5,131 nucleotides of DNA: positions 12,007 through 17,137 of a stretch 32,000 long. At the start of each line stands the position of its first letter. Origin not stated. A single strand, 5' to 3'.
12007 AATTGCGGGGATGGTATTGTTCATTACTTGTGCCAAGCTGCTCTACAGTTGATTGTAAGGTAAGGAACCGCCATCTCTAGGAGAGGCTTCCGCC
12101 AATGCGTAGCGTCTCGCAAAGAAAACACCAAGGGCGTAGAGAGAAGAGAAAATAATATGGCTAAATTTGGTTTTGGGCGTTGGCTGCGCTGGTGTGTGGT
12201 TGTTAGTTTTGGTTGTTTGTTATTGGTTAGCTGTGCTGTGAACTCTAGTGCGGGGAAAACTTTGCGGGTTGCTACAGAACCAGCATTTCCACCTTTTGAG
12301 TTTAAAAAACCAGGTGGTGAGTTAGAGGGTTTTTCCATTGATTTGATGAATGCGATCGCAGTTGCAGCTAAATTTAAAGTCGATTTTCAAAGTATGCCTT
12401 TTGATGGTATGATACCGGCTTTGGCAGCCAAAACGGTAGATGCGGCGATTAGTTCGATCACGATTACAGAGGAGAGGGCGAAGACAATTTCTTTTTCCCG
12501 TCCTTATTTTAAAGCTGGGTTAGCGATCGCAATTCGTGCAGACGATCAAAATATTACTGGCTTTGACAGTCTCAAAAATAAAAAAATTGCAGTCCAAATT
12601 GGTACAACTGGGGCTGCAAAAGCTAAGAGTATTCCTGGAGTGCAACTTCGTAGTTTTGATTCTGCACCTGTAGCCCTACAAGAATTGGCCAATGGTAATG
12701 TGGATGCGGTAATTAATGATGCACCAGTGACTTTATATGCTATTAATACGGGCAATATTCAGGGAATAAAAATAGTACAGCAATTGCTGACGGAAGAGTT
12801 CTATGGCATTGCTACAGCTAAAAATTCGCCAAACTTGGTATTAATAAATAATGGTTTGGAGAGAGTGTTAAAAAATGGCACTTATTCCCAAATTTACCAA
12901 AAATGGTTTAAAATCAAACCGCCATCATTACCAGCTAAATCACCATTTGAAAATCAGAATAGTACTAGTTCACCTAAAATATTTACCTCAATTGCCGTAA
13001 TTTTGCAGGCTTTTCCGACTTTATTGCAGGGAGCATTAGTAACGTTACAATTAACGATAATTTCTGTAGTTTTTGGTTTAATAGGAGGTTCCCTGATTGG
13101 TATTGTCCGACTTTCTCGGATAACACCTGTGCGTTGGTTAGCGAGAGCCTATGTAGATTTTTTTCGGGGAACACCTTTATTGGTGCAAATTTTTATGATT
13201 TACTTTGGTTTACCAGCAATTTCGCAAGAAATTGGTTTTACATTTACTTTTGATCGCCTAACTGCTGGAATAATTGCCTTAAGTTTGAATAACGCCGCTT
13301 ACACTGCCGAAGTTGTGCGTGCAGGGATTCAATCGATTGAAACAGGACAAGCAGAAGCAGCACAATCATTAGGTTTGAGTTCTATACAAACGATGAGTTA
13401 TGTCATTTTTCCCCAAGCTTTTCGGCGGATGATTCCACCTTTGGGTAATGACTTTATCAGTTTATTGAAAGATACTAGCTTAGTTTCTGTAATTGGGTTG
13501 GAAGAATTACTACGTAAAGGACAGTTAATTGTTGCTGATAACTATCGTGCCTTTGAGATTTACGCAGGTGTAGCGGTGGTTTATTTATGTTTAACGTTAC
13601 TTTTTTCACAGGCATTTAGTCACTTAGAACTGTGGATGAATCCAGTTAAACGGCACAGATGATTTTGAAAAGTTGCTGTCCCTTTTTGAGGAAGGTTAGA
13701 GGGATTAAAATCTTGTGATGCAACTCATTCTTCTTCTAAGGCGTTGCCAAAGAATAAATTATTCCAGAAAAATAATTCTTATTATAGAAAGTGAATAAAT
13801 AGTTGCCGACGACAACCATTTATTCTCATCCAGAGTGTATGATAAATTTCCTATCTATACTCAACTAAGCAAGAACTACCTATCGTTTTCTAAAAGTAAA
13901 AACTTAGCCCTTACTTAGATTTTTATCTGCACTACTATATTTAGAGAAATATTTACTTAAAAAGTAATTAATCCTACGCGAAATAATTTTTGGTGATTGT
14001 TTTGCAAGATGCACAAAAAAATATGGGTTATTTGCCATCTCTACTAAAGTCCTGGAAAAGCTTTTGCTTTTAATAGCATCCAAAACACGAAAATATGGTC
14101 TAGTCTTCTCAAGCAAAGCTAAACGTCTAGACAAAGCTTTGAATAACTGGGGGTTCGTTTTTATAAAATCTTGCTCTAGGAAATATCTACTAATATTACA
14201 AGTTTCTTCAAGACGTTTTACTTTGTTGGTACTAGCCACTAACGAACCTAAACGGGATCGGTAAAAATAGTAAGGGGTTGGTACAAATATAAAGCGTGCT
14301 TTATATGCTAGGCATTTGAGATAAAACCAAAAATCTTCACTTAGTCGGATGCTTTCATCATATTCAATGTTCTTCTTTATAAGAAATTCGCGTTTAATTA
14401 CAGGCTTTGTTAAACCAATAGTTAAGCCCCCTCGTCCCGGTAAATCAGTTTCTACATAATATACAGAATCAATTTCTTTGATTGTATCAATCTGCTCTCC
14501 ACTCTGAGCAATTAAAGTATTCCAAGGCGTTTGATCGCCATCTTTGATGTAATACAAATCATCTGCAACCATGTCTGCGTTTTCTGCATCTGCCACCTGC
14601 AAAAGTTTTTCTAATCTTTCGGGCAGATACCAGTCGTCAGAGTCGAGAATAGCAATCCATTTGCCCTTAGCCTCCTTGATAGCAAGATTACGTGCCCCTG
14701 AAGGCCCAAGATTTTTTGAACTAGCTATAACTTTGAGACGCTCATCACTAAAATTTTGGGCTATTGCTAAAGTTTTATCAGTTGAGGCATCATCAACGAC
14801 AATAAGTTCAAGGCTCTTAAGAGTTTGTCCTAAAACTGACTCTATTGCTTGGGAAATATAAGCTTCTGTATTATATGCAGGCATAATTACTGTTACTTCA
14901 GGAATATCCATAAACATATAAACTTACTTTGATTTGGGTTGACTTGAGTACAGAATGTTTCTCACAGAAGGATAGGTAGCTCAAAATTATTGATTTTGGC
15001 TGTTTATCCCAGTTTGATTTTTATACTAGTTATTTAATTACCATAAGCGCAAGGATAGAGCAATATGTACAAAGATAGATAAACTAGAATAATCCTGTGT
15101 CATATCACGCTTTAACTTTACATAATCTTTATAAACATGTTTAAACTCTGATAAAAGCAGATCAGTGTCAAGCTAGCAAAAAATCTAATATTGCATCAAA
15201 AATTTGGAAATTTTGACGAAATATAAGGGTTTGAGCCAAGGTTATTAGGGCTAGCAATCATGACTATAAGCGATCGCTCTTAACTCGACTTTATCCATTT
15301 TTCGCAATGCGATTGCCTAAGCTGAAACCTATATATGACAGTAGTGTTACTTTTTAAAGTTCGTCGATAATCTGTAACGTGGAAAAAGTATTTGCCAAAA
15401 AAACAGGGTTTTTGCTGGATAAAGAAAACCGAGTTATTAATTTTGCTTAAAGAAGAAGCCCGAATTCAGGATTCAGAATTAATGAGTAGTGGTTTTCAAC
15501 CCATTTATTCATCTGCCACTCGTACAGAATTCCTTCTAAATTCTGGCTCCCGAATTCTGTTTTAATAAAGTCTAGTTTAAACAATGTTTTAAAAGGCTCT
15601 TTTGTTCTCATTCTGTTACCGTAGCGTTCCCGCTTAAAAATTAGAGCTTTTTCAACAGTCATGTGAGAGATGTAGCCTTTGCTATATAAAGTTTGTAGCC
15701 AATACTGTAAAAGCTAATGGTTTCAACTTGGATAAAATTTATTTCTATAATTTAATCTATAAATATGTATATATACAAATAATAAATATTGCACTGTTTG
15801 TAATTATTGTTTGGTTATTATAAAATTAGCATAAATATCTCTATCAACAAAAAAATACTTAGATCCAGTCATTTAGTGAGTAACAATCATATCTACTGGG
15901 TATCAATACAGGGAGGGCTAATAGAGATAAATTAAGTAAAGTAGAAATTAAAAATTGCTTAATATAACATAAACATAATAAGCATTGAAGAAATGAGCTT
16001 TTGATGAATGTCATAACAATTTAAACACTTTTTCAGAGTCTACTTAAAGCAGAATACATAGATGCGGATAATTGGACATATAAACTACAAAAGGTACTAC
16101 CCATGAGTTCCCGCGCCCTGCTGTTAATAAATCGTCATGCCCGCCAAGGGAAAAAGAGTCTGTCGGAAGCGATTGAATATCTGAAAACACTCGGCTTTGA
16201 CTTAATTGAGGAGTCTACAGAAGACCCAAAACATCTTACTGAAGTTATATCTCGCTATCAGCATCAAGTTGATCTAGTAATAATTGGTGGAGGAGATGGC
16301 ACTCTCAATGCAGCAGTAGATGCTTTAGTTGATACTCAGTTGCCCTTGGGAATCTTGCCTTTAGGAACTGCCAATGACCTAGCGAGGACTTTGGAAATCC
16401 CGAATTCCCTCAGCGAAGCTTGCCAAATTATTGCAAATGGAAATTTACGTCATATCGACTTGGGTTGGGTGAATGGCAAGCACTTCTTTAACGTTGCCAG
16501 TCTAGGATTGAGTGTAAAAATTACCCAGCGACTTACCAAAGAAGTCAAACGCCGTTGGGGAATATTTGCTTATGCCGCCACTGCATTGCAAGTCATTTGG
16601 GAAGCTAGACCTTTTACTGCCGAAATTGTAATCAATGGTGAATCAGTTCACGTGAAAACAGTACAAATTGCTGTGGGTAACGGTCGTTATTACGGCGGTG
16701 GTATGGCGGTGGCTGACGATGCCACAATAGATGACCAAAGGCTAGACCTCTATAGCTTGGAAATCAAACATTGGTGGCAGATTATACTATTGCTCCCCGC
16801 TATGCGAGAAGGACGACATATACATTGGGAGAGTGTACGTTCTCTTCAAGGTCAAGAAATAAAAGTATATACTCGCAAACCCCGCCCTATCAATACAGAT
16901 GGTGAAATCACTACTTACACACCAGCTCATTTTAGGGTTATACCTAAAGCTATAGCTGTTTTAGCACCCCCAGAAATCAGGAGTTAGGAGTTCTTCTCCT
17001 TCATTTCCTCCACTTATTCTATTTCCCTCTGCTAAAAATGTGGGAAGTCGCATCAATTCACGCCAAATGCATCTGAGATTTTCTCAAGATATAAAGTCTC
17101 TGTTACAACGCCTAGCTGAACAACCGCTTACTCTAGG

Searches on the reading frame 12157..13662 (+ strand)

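Call 9: search_protein_families(library=pfam, proteins=[window:12157-13662:+], max_evalue=0.001)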
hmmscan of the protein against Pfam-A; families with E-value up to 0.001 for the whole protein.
window:12157-13662:+ (501 aa): 3 families
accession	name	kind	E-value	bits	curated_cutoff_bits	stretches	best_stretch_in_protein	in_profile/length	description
PF00497.25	SBP_bac_3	-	7.9e-38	129.6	26.4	1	36-252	1-131/132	Bacterial extracellular solute-binding proteins, family 3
PF00528.27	BPD_transp_1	-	3.9e-24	85.8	26.4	1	307-491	1-179/184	Binding-protein-dependent transport system inner membrane component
PF10613.14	Lig_chan-Glu_bd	-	2.5e-12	47.3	30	1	54-128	26-113/115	Ligated ion channel L-glutamate- and glycine-binding site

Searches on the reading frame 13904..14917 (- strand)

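Call 9: search_protein_families(library=pfam, proteins=[window:13904-14917:-], max_evalue=0.001)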
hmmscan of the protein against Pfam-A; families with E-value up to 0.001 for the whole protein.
window:13904-14917:- (337 aa): 4 families
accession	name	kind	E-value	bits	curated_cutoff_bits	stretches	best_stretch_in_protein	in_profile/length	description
PF00535.33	Glycos_transf_2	-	1.4e-41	142.6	23.3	1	9-136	1-130/168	Glycosyl transferase family 2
PF13641.12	Glyco_tranf_2_3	-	6.2e-15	56.3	27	1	6-118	1-120/230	Glycosyltransferase like family 2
PF10111.15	Glyco_tranf_2_2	-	7.1e-14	52.4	27.3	1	9-227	1-223/276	Glycosyltransferase like family 2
PF13704.12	Glyco_tranf_2_4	-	0.00085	20.2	27.5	0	22-97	8-84/98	Glycosyl transferase family 2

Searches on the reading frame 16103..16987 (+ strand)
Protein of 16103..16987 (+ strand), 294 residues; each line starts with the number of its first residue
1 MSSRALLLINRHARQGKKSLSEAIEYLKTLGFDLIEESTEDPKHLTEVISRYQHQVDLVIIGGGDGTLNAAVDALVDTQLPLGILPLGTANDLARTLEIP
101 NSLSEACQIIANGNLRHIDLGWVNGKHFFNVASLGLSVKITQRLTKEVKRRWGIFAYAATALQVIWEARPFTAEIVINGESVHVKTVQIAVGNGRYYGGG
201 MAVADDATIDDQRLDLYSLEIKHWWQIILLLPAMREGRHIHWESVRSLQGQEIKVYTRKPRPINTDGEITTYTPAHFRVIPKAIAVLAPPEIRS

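Call 8: search_protein_families(library=pfam, proteins=[window:16103-16987:+], max_evalue=0.01)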
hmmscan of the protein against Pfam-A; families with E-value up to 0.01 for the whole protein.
window:16103-16987:+ (294 aa): 3 families
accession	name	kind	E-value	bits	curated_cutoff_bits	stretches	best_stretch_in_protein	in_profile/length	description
PF00781.29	DAGK_cat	-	2.3e-29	101.9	23.6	1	4-122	1-124/125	Diacylglycerol kinase catalytic domain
PF19279.4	YegS_C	-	5.6e-29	101.4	27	1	133-287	4-157/158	YegS C-terminal NAD kinase beta sandwich-like domain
PF01513.26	NAD_kinase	-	0.00014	22.6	25.5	1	40-96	57-113/130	ATP-NAD kinase N-terminal domain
